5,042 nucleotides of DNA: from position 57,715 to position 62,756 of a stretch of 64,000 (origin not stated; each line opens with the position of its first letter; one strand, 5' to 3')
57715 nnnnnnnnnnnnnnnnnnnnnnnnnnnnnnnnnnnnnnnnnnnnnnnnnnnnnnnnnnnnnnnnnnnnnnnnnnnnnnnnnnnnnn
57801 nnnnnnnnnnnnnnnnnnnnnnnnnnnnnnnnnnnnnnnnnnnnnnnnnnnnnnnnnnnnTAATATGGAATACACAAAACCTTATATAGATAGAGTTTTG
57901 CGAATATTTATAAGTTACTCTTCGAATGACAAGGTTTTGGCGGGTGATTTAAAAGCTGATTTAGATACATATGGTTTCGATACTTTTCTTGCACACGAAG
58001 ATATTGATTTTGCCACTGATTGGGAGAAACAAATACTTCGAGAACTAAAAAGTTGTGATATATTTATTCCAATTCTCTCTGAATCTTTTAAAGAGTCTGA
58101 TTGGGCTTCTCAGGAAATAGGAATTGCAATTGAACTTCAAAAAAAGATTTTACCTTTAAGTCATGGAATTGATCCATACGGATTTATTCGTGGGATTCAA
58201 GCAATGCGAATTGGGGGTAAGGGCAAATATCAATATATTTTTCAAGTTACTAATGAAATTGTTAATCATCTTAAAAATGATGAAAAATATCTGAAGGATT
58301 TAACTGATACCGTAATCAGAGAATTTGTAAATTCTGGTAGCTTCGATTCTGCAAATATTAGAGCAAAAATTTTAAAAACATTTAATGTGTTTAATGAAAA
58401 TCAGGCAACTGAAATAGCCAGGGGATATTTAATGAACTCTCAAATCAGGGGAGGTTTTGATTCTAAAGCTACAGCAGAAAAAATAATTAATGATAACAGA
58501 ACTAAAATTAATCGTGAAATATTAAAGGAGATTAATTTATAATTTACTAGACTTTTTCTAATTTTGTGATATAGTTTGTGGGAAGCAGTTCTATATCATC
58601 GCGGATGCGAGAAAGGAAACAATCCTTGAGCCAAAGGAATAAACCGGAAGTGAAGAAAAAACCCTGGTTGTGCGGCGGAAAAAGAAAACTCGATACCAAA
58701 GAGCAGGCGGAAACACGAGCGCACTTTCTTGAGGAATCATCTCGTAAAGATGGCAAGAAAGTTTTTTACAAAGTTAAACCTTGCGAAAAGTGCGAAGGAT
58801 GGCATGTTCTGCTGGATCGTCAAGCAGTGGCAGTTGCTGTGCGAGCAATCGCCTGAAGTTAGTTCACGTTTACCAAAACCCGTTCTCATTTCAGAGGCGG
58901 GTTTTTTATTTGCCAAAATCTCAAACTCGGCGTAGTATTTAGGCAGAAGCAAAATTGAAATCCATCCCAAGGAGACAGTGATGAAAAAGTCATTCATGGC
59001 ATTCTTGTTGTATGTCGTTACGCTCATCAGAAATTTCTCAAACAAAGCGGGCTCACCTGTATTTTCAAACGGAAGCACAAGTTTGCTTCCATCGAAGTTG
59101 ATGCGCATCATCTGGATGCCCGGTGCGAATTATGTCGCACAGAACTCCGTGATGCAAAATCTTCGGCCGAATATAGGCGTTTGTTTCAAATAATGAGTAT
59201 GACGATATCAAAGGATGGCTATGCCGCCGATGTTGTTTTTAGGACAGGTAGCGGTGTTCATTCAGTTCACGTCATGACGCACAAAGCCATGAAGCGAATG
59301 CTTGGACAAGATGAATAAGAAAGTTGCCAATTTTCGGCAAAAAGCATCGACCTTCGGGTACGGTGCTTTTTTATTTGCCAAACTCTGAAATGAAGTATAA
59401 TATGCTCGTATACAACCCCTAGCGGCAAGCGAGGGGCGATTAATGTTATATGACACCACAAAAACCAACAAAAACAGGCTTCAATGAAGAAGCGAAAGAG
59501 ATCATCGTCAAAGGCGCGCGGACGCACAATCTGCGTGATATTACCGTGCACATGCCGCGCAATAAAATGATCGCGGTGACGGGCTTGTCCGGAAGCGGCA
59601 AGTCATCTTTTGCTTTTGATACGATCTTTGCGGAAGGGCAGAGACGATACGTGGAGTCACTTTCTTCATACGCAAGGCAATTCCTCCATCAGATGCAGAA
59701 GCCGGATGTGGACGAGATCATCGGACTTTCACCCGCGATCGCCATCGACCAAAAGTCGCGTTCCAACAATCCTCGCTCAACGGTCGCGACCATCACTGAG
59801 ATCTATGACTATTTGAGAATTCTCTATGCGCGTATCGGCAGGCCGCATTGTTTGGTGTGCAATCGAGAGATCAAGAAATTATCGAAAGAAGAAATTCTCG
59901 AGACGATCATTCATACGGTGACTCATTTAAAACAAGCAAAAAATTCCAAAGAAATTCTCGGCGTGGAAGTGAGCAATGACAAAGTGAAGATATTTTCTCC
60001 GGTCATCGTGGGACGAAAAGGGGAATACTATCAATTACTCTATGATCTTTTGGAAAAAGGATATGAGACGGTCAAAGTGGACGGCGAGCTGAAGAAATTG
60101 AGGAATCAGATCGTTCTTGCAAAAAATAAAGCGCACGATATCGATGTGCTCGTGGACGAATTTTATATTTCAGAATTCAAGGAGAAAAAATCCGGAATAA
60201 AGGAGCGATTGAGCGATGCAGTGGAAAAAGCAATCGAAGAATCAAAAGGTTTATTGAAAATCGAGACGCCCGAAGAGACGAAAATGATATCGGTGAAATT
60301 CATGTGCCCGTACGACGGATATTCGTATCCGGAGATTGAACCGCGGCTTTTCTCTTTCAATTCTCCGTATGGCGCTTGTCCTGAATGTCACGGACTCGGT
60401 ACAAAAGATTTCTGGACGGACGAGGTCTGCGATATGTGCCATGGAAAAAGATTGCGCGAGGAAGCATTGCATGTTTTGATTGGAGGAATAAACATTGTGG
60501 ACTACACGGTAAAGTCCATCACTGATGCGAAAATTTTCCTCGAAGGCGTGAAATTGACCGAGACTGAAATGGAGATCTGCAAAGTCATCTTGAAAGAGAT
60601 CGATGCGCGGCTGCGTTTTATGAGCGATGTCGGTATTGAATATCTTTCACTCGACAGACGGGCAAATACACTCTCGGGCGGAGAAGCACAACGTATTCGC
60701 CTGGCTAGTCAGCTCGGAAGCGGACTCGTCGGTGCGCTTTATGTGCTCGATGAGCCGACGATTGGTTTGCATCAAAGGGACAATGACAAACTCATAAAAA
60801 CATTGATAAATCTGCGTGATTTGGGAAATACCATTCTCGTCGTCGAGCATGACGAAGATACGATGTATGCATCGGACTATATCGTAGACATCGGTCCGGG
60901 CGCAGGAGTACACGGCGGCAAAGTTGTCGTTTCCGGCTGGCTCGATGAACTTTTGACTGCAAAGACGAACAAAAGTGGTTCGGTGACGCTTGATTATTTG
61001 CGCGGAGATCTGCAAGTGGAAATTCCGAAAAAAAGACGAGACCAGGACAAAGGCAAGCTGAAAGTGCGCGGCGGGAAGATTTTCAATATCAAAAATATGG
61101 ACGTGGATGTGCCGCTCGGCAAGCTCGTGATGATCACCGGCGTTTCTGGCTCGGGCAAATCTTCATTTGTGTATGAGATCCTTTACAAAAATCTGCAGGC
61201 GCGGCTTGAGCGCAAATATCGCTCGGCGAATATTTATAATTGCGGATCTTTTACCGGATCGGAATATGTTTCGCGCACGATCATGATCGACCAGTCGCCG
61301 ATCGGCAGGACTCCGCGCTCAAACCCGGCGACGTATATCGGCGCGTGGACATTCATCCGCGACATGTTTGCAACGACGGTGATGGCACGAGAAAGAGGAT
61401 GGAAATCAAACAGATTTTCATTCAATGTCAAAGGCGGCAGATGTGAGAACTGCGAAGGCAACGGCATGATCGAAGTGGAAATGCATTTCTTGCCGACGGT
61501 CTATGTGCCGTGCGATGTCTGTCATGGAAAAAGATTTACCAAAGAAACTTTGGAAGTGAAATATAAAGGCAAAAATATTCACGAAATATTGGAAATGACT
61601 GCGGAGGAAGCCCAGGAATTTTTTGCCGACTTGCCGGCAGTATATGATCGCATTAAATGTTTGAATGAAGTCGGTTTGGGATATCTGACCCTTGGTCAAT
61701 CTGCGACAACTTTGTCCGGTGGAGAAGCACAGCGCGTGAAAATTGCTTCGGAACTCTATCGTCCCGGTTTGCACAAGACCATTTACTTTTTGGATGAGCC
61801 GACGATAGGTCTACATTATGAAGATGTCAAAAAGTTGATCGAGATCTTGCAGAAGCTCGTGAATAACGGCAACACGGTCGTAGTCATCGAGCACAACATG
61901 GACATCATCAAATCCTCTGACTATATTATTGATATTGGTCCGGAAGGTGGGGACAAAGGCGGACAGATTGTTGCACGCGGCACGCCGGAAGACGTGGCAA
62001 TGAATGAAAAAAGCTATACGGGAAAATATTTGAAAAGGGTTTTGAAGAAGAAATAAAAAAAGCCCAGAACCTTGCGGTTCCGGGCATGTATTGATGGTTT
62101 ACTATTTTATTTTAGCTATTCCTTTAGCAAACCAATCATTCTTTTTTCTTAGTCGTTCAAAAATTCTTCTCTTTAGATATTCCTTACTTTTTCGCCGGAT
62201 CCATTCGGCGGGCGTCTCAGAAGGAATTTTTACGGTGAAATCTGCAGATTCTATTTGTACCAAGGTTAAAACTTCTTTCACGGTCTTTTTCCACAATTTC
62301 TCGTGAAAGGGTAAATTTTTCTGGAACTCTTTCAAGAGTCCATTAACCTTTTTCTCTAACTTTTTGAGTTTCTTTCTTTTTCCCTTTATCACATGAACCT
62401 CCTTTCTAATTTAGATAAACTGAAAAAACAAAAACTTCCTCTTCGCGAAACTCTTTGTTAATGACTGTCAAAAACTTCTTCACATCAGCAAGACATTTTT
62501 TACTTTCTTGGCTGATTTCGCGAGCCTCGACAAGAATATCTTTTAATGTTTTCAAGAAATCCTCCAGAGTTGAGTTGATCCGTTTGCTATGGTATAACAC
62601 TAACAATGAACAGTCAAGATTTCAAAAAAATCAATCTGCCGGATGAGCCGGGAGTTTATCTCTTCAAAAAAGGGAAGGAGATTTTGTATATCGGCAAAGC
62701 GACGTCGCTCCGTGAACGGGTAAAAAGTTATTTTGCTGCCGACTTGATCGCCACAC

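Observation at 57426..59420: AT-rich insert inside the uvrB-uvrA-uvrC locus: small LinA/ANT(2'')-like nucleotidyltransferase fused-by-spacing to a TIR-domain protein, plus a promoter/terminator-delimited mini-operon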

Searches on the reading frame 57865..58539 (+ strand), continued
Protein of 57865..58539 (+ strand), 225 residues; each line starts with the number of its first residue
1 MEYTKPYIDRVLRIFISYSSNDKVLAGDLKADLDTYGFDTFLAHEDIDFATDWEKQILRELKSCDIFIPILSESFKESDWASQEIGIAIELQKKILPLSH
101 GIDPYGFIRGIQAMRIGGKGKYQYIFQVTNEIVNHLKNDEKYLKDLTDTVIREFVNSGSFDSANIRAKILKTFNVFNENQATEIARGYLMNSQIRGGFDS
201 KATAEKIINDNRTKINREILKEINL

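Call 74: find_encoding_contigs(protein=P0064, flank=4000, max_places=2)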
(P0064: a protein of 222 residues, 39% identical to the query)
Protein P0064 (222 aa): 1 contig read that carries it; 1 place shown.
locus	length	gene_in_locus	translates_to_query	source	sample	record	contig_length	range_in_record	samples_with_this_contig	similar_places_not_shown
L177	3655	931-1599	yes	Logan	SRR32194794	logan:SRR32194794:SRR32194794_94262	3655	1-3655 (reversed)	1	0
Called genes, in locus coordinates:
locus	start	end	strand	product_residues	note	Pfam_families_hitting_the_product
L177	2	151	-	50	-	?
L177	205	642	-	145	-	-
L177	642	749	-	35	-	-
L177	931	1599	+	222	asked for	PF13676:TIR_2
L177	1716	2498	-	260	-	-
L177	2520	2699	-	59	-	-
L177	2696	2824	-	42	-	-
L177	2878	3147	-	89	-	-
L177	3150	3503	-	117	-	-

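Call 75: find_encoding_contigs(protein=P0063, flank=4000, max_places=2)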
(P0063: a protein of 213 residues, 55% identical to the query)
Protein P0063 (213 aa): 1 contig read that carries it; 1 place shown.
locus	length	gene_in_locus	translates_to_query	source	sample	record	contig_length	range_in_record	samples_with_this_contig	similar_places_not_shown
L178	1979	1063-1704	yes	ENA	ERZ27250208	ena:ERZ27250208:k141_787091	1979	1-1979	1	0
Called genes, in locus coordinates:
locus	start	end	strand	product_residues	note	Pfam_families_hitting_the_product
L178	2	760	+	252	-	?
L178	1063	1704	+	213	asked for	PF01582:TIR (weak), PF13676:TIR_2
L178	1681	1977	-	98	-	?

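Call 85: find_related_loci(query=window:57865-58539:+, collection=viral_contigs, flank=4000)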
Query window:57865-58539:+ (225 aa) in viral_contigs; peptide patterns used: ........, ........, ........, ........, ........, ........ (x = any residue, [..] = any of these).
5 stretches matched a pattern, but none encodes a relative of the query by tblastn (E <= 1e-3).

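Call 87: find_related_loci(query=A4, collection=viral_contigs, flank=4000)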
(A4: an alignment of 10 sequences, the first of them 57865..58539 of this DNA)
Query A4 (225 aa) in viral_contigs; peptide patterns used: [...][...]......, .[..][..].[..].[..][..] (x = any residue, [..] = any of these).
19 stretches matched a pattern, but none encodes a relative of the query by tblastn (E <= 1e-3).

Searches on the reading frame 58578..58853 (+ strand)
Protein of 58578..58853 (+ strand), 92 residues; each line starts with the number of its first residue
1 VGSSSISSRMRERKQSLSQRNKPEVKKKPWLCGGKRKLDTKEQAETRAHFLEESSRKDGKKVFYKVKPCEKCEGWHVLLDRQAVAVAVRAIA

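Call 3: search_protein_families(library=pfam, proteins=[window:58578-58853:+], max_evalue=1)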
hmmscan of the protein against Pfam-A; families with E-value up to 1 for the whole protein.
window:58578-58853:+ (92 aa): 0 families

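Call 4: search_protein_families(library=padloc, proteins=[window:58578-58853:+], max_evalue=1)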
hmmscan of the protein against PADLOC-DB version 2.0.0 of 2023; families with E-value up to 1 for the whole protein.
window:58578-58853:+ (92 aa): 0 families

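Call 5: search_protein_families(library=ncbifam, proteins=[window:58578-58853:+], max_evalue=1)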
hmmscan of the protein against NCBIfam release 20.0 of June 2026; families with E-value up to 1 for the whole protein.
window:58578-58853:+ (92 aa): 0 families
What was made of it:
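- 58578..58856 (+): ORF92: a basic open frame with four Cys and host-like GC. It is an orphan and its coding status is unproven. No Pfam, PADLOC or NCBIfam hit (calls 3-5).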

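Call 61: list_cluster_members(proteins=[window:58578-58853:+, window:58605-58853:+, window:58978-59190:+, window:58981-59190:+, window:59193-59315:+, window:59181-59315:+, window:58737-59111:-, window:57426-57860:+, window:57865-58539:+])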
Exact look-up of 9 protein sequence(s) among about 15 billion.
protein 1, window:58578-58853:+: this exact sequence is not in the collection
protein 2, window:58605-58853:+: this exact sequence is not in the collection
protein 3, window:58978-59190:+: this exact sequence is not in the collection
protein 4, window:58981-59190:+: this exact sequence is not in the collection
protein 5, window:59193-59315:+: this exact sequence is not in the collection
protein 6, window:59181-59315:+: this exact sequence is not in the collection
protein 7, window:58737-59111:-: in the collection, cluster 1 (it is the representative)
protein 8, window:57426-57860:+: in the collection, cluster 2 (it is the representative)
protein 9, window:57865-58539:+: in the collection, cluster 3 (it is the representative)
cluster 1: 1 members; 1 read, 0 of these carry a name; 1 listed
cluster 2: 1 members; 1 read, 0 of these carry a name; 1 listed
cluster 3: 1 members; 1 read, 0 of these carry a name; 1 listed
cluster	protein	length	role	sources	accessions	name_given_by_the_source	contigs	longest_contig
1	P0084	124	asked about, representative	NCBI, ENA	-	-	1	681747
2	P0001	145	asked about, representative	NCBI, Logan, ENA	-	-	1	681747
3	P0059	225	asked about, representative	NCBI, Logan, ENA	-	-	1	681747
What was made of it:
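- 58578..58856 (+): Not in the protein collection (call 61).
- Checked: none is in the 15-billion-protein collection, where gene callers instead called a minus-strand 124-aa ORF at 58737-59111 (call 61);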

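Call 68: find_homologous_proteins(query=window:58605-58853:+, max_evalue=0.01)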
Query window:58605-58853:+: no candidate shares three 5-residue words with the query. No homologue found.
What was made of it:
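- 58578..58856 (+): No homologue (call 68).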

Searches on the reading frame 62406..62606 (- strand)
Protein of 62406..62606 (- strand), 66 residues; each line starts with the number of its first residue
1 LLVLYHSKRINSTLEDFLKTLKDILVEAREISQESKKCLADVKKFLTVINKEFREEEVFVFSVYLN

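Call 91: search_protein_families(library=pfam, proteins=[window:62406-62606:-], max_evalue=0.05)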
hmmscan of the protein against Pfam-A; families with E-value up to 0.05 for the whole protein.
window:62406-62606:- (66 aa): 2 families
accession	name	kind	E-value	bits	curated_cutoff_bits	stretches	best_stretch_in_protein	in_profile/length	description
PF06103.16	DUF948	-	0.012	16.3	37.2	1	8-52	22-66/89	Bacterial protein of unknown function (DUF948)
PF16566.10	CREPT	-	0.028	14.9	29.3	1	7-53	74-120/147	Cell-cycle alteration and expression-elevated protein in tumour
